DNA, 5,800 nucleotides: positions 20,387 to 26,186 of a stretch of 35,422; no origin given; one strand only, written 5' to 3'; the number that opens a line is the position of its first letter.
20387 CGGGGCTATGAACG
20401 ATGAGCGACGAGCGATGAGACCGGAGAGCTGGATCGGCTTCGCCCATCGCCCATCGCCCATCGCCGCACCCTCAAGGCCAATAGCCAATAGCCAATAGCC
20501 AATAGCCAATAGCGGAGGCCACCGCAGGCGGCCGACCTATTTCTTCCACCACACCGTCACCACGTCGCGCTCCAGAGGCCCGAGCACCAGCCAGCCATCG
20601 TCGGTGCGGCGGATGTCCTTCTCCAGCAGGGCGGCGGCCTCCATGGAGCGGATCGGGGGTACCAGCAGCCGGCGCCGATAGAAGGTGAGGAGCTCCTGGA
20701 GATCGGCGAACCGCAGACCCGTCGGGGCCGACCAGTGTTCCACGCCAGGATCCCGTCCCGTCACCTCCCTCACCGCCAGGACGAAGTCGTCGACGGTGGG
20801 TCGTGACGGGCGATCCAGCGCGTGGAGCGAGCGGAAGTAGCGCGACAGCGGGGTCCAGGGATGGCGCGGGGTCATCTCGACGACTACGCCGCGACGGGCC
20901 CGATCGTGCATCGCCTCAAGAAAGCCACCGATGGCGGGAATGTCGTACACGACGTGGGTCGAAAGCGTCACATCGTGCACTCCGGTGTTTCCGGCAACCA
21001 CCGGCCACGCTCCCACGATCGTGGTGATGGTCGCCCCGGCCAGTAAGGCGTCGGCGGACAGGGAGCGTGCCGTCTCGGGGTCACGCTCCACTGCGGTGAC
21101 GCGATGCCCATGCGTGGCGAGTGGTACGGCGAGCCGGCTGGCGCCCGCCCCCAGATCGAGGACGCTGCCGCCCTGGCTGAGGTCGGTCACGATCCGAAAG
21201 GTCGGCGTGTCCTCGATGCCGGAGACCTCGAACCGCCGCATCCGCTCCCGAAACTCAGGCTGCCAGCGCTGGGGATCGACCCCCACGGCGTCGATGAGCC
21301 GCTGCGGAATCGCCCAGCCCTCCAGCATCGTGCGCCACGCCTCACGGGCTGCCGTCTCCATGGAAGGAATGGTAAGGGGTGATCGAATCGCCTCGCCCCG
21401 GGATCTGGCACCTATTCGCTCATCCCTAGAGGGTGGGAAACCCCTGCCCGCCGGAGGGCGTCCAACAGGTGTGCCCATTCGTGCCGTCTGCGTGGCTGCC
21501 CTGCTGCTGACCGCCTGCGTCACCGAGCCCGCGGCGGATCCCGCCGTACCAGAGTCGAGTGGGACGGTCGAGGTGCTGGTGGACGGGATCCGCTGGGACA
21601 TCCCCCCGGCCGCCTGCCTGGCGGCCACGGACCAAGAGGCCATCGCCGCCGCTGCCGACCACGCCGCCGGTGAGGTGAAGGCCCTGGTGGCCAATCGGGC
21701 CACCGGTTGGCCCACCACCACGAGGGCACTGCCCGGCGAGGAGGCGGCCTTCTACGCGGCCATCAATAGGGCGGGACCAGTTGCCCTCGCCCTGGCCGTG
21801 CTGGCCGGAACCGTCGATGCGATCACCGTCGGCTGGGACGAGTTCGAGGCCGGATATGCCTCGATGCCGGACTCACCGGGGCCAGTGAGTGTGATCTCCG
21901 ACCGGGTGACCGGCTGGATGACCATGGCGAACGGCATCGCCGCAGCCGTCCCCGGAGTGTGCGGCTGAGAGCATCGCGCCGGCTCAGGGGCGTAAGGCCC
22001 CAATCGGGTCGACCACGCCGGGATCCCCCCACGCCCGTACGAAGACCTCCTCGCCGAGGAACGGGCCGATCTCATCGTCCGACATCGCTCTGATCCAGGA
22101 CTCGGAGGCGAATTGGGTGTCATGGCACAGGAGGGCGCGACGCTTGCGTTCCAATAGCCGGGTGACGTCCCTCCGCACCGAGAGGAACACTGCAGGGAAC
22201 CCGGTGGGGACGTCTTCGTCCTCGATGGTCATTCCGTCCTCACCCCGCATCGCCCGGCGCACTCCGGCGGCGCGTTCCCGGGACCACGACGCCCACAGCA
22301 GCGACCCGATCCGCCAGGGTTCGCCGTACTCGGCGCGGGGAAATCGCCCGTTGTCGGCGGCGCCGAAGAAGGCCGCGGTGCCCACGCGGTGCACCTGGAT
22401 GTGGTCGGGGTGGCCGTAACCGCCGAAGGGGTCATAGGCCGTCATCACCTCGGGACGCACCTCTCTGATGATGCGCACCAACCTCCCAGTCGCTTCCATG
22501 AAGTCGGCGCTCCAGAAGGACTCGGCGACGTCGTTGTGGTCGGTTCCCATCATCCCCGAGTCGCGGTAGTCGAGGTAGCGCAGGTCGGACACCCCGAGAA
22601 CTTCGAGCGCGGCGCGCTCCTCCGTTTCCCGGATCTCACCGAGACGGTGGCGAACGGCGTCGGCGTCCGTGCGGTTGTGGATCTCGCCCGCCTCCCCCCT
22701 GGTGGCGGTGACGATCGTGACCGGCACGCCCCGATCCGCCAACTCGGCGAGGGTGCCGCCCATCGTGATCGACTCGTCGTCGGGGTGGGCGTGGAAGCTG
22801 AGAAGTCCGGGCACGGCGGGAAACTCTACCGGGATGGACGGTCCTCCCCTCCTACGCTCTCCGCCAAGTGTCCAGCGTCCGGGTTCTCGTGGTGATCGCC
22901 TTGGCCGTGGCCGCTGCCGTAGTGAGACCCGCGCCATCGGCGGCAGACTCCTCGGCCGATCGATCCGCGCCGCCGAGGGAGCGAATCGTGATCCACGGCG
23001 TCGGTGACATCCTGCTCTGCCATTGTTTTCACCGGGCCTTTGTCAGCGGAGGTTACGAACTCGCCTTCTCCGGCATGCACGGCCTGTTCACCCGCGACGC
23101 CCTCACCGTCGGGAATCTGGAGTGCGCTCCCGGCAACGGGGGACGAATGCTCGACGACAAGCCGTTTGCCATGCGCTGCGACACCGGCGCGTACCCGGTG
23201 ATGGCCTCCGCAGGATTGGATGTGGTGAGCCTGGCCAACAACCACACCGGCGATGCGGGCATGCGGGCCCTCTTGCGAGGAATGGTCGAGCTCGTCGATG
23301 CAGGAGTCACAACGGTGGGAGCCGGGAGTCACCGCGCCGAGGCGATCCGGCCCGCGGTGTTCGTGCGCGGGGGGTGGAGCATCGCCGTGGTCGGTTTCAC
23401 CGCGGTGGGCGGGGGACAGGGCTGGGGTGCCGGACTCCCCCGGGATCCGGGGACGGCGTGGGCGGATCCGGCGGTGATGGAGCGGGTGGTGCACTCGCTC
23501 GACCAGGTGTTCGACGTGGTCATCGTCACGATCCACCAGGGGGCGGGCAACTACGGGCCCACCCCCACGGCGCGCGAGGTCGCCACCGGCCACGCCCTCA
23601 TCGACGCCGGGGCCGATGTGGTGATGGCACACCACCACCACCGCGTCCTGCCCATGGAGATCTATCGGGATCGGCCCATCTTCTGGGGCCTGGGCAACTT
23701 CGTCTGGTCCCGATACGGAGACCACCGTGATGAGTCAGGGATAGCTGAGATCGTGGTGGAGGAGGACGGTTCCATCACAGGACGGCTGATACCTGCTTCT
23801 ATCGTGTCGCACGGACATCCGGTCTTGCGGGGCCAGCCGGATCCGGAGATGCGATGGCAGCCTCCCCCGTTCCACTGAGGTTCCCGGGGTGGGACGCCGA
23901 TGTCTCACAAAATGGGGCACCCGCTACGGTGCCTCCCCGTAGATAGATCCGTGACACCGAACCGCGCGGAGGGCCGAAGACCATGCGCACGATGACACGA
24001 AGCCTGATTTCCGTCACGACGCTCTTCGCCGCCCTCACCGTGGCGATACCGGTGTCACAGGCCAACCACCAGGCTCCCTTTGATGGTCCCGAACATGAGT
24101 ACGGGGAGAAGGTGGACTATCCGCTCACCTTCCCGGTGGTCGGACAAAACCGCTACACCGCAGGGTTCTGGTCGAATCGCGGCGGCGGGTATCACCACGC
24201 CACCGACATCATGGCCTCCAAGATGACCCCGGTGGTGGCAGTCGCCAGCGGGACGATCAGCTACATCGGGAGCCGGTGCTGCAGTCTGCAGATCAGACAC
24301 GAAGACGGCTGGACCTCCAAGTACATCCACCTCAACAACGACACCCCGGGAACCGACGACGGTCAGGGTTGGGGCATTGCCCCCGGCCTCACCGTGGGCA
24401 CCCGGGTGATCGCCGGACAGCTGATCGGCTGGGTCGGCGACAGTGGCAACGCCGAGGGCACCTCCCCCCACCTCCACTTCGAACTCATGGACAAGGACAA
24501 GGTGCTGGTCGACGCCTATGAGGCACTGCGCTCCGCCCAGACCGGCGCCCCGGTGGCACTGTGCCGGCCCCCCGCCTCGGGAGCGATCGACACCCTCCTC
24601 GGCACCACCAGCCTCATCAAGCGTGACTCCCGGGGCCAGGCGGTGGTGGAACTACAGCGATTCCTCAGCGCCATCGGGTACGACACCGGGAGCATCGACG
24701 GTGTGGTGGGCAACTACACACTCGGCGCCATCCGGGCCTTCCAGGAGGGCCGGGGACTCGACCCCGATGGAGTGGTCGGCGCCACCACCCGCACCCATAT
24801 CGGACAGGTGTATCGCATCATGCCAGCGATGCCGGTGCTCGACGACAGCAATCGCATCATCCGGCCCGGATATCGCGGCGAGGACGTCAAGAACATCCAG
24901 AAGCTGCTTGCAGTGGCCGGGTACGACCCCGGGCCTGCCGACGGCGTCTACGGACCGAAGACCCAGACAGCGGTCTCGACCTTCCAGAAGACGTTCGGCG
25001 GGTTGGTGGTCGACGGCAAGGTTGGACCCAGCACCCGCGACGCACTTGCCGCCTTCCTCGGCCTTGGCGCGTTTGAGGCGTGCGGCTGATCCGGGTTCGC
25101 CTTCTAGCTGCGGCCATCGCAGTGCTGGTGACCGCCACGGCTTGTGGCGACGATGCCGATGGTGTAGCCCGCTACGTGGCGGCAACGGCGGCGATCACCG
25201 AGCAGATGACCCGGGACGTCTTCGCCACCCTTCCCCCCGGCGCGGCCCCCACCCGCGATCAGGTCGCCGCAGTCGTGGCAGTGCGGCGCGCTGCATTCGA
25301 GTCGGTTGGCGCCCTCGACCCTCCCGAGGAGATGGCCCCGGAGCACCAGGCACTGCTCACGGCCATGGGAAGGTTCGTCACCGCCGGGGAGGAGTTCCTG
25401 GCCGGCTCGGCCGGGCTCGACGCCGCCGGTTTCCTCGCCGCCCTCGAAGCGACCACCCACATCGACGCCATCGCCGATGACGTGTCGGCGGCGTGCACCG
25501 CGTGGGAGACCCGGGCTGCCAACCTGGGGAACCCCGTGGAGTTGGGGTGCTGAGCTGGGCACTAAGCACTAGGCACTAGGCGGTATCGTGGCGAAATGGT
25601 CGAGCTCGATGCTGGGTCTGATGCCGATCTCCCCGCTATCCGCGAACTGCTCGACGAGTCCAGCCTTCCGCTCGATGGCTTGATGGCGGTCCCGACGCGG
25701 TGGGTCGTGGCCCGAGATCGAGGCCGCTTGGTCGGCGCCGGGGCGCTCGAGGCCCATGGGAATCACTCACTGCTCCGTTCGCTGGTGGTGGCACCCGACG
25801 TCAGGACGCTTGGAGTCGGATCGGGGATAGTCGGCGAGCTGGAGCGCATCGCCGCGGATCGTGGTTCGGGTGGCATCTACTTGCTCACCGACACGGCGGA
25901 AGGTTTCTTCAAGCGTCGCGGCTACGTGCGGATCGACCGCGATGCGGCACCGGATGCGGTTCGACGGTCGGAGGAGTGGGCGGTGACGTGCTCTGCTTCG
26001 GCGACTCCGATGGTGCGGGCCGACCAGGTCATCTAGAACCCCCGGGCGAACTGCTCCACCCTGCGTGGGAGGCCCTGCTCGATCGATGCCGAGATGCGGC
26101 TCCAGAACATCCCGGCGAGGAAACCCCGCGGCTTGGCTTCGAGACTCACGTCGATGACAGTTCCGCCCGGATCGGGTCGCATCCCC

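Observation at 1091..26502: Recurrent intergenic tandem heptamer arrays, each spacer with its own unit, positioned at stop codons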

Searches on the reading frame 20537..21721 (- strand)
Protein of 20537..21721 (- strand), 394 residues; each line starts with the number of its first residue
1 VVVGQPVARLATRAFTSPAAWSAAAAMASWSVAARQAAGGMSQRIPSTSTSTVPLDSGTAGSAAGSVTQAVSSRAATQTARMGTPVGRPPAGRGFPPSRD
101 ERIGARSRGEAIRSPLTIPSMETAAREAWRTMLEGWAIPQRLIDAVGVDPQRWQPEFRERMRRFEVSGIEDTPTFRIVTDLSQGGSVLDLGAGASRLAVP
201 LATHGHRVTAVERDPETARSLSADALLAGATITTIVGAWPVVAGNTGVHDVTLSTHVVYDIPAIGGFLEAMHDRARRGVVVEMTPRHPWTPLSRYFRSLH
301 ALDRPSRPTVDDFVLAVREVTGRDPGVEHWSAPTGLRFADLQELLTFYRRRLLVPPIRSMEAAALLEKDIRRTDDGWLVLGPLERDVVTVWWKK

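Call 11: search_protein_families(library=pfam, proteins=[window:20537-21721:-])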
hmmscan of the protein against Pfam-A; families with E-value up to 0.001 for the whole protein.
window:20537-21721:- (394 aa): 2 families
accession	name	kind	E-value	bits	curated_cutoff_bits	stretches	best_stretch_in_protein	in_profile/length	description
PF02475.24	TRM5-TYW2_MTfase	-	0.00035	21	28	1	176-281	29-133/164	TRM5/TYW2 methyltransferase domain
PF13489.12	Methyltransf_23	-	0.00092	19.4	27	0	178-289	17-123/164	Methyltransferase domain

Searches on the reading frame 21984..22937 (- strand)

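Call 11: search_protein_families(library=pfam, proteins=[window:21984-22937:-])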
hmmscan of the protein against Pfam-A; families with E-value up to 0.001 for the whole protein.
window:21984-22937:- (317 aa): 1 family
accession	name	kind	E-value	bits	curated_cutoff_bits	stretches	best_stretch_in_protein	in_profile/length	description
PF02585.22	PIG-L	-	2e-33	116.1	28.2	1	46-189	1-128/129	GlcNAc-PI de-N-acetylase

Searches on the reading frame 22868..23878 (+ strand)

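Call 11: search_protein_families(library=pfam, proteins=[window:22868-23878:+])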
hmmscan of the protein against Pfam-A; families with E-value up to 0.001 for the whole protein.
window:22868-23878:+ (336 aa): 1 family
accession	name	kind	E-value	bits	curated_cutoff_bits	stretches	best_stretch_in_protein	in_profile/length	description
PF09587.15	PGA_cap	-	9.2e-50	169.9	27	1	45-279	5-252/255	Bacterial capsule synthesis protein PGA_cap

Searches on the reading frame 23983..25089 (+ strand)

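Call 11: search_protein_families(library=pfam, proteins=[window:23983-25089:+])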
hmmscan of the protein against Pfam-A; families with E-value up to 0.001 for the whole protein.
window:23983-25089:+ (368 aa): 4 families
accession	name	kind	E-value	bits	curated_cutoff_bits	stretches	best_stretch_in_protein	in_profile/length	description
PF01471.23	PG_binding_1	-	1.3e-35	121.8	23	2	298-355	1-57/57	Putative peptidoglycan binding domain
PF01551.29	Peptidase_M23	-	3.4e-15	56.5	28.7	1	70-173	2-92/96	Peptidase family M23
PF09374.15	PG_binding_3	-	8.3e-10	39.2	24.6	0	220-251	2-32/76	Predicted Peptidoglycan domain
PF08823.16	PG_binding_2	-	4.7e-05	24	21.1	0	219-255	16-52/74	Putative peptidoglycan binding domain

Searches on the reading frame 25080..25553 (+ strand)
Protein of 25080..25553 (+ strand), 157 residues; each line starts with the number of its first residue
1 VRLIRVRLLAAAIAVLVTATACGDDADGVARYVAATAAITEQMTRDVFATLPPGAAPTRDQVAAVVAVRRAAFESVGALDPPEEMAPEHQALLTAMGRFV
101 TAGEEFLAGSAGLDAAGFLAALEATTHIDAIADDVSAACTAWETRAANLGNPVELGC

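Call 11: search_protein_families(library=pfam, proteins=[window:25080-25553:+])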
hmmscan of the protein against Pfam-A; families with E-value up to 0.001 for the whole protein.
window:25080-25553:+ (157 aa): 0 families

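Call 39: find_encoding_contigs(protein=window:25080-25553:+, flank=10000, max_places=10)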
Protein window:25080-25553:+ (157 aa): no gene with exactly this product is on record in the collection.

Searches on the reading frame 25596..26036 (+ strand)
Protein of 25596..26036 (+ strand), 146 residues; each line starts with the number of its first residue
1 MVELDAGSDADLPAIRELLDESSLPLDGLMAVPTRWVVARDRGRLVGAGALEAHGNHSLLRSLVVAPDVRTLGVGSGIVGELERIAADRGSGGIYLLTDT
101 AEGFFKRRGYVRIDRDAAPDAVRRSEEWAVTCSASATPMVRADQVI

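Call 12: search_protein_families(library=pfam, proteins=[window:25596-26036:+])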
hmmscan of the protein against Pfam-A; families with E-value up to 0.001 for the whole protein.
window:25596-26036:+ (146 aa): 3 families
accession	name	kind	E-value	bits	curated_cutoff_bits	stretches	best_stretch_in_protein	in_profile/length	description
PF13508.13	Acetyltransf_7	-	2.4e-09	37.9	27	1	35-111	4-83/84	Acetyltransferase (GNAT) domain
PF00583.31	Acetyltransf_1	-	1.5e-08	35.4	20.7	1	33-110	32-116/116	Acetyltransferase (GNAT) family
PF13673.13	Acetyltransf_10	-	1.1e-05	25.9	23.6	1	36-116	33-113/128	Acetyltransferase (GNAT) domain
